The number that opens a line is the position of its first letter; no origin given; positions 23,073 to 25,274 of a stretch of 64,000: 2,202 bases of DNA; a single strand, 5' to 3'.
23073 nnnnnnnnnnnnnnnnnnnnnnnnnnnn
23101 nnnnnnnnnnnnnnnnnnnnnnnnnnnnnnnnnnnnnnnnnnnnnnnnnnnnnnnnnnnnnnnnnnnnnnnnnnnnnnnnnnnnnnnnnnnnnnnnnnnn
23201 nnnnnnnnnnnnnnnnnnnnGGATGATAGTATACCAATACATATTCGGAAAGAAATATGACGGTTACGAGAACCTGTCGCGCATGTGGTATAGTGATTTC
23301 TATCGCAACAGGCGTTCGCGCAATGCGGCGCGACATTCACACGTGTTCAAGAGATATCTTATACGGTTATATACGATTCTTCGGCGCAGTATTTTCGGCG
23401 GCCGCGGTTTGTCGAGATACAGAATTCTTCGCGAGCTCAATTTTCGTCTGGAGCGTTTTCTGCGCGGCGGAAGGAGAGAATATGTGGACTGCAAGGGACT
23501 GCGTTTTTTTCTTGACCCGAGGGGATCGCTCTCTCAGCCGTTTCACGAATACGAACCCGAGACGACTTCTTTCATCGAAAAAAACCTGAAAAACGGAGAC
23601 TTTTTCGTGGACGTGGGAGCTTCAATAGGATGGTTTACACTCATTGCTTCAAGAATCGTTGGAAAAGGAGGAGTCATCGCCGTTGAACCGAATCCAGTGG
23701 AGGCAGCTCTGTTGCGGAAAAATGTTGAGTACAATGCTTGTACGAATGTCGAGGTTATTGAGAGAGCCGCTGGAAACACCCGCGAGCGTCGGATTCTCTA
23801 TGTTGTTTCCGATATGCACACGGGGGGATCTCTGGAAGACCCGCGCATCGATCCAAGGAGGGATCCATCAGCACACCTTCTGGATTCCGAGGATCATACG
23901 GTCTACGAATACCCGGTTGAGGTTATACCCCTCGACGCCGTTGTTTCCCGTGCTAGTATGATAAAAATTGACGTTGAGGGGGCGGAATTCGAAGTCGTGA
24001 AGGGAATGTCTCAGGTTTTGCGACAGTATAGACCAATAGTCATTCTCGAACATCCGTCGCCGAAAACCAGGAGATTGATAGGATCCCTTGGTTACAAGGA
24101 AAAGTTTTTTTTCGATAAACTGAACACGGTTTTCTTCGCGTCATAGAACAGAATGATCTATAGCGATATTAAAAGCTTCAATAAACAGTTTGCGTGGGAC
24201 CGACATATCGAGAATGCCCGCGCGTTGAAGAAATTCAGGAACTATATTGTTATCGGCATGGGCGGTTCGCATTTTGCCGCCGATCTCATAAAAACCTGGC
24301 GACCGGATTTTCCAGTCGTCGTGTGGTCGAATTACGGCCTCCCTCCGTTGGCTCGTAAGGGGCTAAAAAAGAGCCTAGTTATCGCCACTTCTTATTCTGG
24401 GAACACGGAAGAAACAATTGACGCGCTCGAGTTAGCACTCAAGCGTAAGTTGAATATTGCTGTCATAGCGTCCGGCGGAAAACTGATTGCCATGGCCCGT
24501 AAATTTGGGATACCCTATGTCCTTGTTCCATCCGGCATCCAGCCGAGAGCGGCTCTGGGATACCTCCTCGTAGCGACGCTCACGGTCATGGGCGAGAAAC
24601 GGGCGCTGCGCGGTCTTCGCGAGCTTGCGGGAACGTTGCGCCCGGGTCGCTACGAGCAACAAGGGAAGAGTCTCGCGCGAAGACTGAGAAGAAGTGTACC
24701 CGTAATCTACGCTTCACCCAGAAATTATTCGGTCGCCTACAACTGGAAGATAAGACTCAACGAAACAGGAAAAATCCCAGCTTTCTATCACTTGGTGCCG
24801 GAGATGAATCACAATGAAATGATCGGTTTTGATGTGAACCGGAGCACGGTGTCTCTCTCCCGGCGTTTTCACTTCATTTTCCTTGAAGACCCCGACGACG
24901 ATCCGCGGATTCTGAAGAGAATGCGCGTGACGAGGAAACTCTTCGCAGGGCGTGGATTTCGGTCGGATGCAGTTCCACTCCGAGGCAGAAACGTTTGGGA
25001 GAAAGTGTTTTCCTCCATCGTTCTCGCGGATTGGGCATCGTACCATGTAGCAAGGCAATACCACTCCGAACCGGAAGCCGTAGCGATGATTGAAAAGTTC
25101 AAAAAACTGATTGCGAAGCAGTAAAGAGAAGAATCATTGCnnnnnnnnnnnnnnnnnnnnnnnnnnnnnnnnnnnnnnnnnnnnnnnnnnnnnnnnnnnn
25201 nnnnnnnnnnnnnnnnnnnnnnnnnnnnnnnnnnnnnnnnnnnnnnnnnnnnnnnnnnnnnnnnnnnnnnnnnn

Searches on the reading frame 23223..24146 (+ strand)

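Call 20: search_protein_families(library=pfam, proteins=[window:23223-24146:+], max_evalue=0.001)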
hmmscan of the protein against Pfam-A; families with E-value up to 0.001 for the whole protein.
window:23223-24146:+ (307 aa): 4 families
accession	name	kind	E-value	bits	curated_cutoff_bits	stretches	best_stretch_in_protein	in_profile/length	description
PF05050.19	Methyltransf_21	-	3e-19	70.2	22.7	1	130-280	1-151/173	Methyltransferase FkbM domain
PF05575.17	V_cholerae_RfbT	-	5.3e-07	29.7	27.9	1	116-263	71-211/286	Vibrio cholerae RfbT protein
PF02475.24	TRM5-TYW2_MTfase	-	8.4e-06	26.3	28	1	117-176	29-88/164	TRM5/TYW2 methyltransferase domain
PF01728.25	FtsJ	-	0.0001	22.8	24.1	1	122-199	19-100/181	FtsJ-like methyltransferase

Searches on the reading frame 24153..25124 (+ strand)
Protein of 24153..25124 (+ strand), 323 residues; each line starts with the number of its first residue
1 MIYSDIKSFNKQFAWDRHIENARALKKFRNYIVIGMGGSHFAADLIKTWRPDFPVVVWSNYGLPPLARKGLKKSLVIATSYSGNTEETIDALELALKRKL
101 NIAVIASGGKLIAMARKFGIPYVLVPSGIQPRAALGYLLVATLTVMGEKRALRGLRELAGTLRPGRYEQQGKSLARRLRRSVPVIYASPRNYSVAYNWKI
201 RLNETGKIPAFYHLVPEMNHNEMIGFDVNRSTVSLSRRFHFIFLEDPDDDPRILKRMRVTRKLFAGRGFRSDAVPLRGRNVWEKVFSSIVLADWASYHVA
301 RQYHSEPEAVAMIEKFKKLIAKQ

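Call 20: search_protein_families(library=pfam, proteins=[window:24153-25124:+], max_evalue=0.001)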
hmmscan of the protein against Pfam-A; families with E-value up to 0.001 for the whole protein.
window:24153-25124:+ (323 aa): 2 families
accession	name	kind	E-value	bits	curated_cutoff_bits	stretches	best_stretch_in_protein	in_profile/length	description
PF10432.14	bact-PGI_C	-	1.4e-39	135.9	24.5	1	169-318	3-149/151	Bacterial phospho-glucose isomerase C-terminal SIS domain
PF01380.27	SIS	-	2.1e-07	31.2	25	1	29-107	6-88/131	SIS domain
